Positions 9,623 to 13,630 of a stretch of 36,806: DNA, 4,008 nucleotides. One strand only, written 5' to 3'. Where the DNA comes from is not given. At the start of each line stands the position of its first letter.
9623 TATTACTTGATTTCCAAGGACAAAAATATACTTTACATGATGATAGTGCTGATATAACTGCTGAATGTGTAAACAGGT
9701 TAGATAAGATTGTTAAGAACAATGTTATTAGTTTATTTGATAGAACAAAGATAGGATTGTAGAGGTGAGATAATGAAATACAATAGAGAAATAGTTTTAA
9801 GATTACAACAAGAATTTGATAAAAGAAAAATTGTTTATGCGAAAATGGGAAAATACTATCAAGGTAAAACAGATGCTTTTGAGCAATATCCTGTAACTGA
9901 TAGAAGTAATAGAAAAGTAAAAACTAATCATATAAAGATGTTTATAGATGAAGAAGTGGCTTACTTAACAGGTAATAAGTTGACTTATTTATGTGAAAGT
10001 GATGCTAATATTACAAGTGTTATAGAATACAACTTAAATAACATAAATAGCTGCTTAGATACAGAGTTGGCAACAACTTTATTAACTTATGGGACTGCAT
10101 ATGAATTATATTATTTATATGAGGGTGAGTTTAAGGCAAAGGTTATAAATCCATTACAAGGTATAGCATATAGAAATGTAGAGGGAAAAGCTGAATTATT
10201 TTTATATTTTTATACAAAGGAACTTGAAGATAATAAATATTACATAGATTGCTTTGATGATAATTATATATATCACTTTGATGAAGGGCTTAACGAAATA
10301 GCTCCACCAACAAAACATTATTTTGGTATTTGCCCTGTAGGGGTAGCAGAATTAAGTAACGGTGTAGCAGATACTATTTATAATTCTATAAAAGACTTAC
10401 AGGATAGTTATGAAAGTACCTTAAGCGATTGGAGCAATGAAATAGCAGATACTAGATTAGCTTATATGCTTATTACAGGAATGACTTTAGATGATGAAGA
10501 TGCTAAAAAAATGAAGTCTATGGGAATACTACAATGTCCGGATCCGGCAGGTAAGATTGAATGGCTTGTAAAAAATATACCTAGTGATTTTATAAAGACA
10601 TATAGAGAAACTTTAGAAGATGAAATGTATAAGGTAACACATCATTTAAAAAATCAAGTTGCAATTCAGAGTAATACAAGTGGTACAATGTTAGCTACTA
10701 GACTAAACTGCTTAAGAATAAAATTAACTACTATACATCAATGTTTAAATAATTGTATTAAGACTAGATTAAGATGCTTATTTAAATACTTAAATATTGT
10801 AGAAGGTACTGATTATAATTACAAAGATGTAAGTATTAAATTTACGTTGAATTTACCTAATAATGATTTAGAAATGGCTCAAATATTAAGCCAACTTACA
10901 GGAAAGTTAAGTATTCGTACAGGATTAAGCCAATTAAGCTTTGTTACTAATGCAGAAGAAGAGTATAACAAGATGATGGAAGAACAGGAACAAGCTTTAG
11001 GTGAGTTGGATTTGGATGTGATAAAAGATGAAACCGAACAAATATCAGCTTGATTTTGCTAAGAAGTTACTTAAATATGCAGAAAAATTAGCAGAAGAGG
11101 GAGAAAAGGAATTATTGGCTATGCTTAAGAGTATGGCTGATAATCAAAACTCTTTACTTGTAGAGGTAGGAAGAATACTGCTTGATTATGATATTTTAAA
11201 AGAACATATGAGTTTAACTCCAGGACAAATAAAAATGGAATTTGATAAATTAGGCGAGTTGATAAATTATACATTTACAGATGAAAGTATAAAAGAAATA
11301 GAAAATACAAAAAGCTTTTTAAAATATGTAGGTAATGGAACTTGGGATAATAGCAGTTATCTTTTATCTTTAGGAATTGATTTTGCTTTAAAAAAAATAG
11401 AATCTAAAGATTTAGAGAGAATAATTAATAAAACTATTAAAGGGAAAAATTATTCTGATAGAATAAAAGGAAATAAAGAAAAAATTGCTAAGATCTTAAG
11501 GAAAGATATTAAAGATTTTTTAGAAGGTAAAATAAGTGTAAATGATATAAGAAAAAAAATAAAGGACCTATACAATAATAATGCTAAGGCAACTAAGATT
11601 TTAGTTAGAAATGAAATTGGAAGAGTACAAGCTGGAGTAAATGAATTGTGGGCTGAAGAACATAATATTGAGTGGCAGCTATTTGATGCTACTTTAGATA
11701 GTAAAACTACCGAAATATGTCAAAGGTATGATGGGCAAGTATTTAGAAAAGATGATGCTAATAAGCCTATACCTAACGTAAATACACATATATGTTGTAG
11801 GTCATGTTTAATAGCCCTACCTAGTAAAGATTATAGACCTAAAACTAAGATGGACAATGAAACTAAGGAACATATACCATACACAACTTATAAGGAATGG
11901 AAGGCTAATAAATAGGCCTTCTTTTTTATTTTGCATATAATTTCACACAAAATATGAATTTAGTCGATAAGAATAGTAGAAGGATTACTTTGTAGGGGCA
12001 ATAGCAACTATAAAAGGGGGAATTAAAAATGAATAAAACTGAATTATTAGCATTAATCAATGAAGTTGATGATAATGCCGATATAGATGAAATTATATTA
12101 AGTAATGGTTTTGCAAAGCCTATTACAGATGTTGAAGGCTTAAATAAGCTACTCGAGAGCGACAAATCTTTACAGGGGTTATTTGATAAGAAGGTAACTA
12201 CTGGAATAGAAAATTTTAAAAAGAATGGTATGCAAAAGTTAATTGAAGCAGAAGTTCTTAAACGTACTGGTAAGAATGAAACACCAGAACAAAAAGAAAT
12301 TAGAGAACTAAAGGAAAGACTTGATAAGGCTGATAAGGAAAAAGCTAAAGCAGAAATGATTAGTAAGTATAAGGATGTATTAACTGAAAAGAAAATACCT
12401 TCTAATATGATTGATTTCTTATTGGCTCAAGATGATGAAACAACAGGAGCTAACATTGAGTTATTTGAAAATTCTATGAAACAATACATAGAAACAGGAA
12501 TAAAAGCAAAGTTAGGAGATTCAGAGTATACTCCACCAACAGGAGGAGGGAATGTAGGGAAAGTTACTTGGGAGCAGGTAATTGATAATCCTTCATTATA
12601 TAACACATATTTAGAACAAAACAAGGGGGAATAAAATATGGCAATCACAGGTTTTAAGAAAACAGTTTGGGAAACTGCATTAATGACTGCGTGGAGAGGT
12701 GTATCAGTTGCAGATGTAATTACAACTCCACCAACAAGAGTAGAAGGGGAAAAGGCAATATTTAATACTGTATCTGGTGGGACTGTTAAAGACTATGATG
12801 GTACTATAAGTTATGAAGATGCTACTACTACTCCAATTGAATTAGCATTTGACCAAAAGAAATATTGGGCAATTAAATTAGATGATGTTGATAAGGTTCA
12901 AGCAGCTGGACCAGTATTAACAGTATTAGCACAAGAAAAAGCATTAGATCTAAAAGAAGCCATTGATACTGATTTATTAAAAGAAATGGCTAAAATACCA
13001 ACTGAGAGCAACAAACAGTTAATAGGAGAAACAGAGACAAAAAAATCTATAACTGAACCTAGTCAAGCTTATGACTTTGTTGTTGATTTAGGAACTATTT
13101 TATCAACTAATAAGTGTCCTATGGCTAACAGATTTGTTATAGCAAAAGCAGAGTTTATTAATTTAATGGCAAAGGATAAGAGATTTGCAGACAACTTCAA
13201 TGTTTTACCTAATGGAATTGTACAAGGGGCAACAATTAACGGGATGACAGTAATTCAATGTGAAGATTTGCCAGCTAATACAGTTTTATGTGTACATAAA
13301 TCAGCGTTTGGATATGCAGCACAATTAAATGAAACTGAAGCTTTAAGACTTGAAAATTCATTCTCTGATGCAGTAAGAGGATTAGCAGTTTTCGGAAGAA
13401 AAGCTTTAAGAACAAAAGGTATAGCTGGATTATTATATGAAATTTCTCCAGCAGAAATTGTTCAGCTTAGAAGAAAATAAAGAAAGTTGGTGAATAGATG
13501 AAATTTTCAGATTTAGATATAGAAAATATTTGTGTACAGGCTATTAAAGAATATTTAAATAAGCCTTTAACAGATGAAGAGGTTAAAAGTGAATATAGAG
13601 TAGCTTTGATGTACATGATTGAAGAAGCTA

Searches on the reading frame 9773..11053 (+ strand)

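Call 87: search_protein_families(library=phrogs, proteins=[window:9773-11053:+], max_evalue=0.00001)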
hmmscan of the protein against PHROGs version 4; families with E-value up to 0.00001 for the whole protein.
window:9773-11053:+ (426 aa): 4 families
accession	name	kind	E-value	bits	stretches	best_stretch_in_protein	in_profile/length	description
phrog_64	-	head and packaging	3.9e-83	280.8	1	6-413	76-503/547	portal protein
phrog_36559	-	unknown function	1.1e-19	71.4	1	339-419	4-85/87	-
phrog_9064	-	head and packaging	2.8e-18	67.3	1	203-424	4-225/228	portal protein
phrog_8418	-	head and packaging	5e-14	53.6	1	329-422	23-118/136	portal protein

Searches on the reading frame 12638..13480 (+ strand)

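Call 87: search_protein_families(library=phrogs, proteins=[window:12638-13480:+], max_evalue=0.00001)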
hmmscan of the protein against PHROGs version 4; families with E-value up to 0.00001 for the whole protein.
window:12638-13480:+ (280 aa): 1 family
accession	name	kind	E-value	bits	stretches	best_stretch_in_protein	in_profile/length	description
phrog_267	-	head and packaging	1.4e-40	140.7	1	4-266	38-324/410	major head protein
